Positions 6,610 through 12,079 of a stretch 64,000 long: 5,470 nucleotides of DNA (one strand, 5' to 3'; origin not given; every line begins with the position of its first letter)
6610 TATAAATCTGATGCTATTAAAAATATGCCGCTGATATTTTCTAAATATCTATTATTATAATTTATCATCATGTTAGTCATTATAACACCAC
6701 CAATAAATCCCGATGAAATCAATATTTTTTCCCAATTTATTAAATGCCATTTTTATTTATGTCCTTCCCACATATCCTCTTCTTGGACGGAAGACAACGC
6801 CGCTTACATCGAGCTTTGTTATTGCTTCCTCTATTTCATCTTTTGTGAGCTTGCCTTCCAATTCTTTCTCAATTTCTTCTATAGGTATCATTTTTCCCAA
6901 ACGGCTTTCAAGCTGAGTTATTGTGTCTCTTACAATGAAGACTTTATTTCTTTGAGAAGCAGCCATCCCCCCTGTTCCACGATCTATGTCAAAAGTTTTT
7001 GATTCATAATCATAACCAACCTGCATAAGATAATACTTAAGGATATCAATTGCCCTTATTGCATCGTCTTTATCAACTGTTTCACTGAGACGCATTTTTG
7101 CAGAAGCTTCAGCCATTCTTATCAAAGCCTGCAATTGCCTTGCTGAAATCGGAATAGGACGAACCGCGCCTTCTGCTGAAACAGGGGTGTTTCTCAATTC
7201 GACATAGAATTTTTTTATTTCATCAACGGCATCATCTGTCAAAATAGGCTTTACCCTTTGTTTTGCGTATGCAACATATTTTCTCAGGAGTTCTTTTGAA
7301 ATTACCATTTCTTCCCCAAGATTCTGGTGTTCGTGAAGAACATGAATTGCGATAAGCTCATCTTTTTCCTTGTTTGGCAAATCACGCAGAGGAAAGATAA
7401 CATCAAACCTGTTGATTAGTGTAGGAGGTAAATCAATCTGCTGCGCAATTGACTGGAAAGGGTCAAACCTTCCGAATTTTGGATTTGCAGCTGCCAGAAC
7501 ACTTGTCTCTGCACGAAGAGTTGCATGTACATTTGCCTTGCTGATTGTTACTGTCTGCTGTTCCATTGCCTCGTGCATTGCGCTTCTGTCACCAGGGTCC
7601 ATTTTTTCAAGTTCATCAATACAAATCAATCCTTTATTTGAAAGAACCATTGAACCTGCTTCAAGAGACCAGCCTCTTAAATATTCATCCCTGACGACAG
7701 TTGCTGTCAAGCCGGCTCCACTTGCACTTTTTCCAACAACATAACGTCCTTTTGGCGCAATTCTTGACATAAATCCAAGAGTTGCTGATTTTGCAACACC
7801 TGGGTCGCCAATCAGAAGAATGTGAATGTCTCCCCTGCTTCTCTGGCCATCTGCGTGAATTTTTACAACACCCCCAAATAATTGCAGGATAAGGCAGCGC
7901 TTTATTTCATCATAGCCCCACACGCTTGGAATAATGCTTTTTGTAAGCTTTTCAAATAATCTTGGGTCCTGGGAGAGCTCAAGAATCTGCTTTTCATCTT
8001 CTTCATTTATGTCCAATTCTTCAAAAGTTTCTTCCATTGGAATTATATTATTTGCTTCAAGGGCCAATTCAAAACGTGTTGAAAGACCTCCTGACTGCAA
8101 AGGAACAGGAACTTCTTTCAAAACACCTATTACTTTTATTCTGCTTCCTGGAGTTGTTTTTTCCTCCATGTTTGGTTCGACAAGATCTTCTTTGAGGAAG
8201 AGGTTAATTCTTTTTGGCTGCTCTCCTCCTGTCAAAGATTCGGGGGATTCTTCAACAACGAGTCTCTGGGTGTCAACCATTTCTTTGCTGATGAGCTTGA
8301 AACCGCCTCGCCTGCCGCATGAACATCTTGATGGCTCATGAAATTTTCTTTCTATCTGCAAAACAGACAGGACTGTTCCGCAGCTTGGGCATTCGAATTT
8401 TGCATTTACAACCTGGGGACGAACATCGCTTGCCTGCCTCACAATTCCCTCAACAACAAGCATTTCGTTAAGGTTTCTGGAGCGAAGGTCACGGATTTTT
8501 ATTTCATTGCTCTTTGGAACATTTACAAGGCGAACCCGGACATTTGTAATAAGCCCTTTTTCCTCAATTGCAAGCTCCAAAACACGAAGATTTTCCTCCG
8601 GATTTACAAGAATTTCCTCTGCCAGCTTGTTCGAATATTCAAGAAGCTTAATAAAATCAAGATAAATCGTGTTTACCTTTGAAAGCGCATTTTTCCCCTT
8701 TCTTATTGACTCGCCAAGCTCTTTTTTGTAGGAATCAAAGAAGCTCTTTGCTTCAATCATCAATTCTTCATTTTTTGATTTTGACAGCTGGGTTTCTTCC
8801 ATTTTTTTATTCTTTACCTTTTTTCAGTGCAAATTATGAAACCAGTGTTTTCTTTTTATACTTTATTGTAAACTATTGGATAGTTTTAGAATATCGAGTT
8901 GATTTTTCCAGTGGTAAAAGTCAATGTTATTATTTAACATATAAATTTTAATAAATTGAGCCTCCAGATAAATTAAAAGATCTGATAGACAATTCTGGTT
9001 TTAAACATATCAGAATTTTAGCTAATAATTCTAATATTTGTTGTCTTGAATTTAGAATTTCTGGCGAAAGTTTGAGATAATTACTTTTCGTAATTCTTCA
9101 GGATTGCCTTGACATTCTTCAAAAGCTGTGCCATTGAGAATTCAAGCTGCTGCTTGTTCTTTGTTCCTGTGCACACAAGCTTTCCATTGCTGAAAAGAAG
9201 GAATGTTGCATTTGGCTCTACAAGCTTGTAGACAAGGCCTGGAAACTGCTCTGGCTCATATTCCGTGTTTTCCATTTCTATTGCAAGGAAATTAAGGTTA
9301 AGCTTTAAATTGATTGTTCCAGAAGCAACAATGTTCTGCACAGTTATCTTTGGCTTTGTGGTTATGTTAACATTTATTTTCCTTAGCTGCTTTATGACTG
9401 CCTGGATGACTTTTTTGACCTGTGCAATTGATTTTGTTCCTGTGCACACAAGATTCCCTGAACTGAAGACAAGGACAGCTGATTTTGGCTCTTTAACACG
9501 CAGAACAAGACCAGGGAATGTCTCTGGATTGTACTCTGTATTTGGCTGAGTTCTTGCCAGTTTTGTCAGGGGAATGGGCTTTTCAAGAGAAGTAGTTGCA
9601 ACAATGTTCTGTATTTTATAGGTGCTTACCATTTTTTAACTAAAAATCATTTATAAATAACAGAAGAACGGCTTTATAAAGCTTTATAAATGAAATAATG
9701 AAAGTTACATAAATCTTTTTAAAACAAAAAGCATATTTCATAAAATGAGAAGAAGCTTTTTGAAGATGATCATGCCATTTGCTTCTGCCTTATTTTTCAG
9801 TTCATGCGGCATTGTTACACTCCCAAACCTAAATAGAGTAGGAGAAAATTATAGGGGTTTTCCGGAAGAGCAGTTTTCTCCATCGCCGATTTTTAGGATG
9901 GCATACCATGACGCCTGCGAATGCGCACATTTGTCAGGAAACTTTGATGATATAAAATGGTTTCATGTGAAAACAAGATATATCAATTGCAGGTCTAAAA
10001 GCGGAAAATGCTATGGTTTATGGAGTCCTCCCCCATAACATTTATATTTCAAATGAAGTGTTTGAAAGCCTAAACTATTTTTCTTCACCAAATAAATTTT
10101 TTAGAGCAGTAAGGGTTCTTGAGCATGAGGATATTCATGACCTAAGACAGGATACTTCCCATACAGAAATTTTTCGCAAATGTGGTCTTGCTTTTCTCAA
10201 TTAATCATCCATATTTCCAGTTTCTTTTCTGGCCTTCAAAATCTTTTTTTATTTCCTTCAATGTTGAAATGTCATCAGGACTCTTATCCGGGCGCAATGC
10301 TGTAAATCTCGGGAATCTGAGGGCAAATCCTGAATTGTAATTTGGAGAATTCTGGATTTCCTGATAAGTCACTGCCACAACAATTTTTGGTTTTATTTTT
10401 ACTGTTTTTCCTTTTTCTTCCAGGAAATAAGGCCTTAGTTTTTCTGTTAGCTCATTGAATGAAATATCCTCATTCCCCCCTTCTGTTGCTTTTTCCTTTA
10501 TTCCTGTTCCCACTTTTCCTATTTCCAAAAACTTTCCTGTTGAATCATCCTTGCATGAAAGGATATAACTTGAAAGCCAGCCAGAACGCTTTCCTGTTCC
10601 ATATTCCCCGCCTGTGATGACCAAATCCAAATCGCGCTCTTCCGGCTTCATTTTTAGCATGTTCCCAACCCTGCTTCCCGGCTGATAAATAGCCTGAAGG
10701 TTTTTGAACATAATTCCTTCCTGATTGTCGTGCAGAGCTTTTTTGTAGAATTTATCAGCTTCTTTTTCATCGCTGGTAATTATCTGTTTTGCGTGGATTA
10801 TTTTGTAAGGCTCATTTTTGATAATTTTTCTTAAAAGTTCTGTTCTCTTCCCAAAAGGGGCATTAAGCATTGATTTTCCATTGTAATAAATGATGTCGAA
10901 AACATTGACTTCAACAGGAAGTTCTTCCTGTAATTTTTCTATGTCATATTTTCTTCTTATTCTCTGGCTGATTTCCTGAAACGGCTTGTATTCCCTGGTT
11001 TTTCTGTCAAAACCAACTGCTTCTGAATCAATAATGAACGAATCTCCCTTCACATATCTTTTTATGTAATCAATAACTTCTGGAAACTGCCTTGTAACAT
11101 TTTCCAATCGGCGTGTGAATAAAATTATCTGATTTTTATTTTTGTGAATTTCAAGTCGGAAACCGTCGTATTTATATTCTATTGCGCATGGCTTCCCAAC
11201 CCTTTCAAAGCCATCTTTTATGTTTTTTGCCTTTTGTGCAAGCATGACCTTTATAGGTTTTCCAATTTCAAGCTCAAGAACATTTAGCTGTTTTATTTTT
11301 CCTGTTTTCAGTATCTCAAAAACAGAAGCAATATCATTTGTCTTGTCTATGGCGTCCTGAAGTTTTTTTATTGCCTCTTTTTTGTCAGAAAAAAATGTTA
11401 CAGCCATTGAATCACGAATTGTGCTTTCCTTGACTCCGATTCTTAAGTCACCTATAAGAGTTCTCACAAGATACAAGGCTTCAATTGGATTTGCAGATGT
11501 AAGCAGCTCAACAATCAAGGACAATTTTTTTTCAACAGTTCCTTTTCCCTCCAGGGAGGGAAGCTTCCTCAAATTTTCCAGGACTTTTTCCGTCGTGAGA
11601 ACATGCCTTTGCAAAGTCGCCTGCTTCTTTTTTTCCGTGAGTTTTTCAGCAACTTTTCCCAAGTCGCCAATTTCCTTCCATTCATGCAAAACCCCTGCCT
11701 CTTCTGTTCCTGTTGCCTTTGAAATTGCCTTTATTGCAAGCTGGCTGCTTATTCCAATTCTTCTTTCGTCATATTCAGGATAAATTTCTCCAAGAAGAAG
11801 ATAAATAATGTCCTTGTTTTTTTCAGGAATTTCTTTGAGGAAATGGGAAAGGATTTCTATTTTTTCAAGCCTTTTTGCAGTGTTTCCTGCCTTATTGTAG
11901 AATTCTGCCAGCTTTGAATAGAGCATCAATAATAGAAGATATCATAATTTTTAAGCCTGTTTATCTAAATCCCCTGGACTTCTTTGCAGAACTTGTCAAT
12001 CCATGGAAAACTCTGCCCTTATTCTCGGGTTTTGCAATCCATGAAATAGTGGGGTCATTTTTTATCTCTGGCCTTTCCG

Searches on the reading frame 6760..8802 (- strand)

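Call 29: search_protein_families(library=ncbifam, proteins=[window:6760-8802:-], max_evalue=0.001)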
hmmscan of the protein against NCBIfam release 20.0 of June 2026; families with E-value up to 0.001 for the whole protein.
window:6760-8802:- (681 aa): 2 families
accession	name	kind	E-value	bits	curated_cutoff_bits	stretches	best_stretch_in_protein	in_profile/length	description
NF040949.1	minchrom_main_MCM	domain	9.8e-206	685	940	1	40-678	30-679/682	minichromosome maintenance protein MCM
TIGR00368.1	TIGR00368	hypoth_equivalog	0.00036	19.3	362.4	1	382-585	288-496/499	YifB family Mg chelatase-like AAA ATPase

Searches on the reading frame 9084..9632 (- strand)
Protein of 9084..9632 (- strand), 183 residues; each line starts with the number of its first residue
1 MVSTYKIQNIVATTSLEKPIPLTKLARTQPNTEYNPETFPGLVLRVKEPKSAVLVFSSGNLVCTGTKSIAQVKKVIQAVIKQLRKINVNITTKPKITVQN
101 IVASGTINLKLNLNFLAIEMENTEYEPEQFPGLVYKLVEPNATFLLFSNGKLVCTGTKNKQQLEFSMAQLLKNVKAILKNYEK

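Call 85: search_protein_families(library=pfam, proteins=[window:9084-9632:-], max_evalue=0.001)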
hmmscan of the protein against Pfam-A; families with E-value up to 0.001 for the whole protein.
window:9084-9632:- (183 aa): 1 family
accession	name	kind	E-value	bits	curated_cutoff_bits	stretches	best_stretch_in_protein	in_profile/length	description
PF00352.27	TBP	-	2e-56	188.2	22.9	2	5-86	2-85/85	Transcription factor TFIID (or TATA-binding protein, TBP)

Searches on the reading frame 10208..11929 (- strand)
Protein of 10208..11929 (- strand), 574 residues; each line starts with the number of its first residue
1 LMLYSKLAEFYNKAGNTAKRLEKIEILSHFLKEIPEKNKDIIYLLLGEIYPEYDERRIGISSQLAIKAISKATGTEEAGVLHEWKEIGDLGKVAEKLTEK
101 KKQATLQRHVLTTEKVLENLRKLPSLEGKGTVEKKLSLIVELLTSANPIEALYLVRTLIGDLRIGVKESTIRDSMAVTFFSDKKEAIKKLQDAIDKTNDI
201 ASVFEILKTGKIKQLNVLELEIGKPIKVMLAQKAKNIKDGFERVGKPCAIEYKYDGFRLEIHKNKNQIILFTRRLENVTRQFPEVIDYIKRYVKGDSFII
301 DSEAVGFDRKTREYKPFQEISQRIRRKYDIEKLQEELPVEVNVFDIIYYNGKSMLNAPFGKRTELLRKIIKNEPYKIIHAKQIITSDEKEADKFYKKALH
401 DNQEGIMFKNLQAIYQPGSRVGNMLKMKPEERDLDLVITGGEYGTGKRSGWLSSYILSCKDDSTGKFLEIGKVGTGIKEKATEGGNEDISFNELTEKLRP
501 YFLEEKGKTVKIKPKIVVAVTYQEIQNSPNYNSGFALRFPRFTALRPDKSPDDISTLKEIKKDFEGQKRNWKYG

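Call 29: search_protein_families(library=ncbifam, proteins=[window:10208-11929:-], max_evalue=0.001)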
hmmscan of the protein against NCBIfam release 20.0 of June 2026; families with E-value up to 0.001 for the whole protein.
window:10208-11929:- (574 aa): 13 families
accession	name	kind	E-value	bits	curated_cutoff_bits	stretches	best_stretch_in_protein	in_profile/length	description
TIGR00574.1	dnl1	superfamily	5e-127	424.8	217.8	1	59-562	3-524/527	ATP-dependent DNA ligase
NF041331.1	LigA_Halo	equivalog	9e-119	397.5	830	1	4-562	3-549/552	ATP-dependent DNA ligase LigA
NF002868.0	PRK03180.1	equivalog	2.1e-92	310.4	641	1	2-562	1-504/509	ATP-dependent DNA ligase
NF006701.0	PRK09247.1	equivalog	6.8e-66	223.3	543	1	6-562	3-533/540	ATP-dependent DNA ligase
TIGR04120.1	DNA_lig_bact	equivalog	6.9e-56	190.3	400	1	7-561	3-523/526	cisplatin damage response ATP-dependent DNA ligase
NF007210.0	PRK09632.1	equivalog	2.4e-38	131.9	989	1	218-555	470-778/781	ATP-dependent DNA ligase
TIGR02779.1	NHEJ_ligase_lig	equivalog_domain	1.1e-37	129.9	227.75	1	249-555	17-301/302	non-homologous end-joining DNA ligase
TIGR02776.1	NHEJ_ligase_prk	equivalog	4.1e-34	118.4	373.2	1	249-562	8-300/587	DNA ligase D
NF006078.0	PRK08224.1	equivalog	3.8e-31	108.3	296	1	219-481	2-247/350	ATP-dependent DNA ligase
NF004628.0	PRK05972.1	subfamily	7.1e-26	90.6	895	1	224-559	242-550/870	ATP-dependent DNA ligase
NF007211.0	PRK09633.1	equivalog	3.1e-22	78.7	774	1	246-559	16-311/610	DNA ligase D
NF005796.0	PRK07636.1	subfamily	3.9e-21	75.4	337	1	250-427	22-184/275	ATP-dependent DNA ligase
NF006592.0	PRK09125.1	equivalog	3.9e-12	45.8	200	1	316-480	97-246/283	DNA ligase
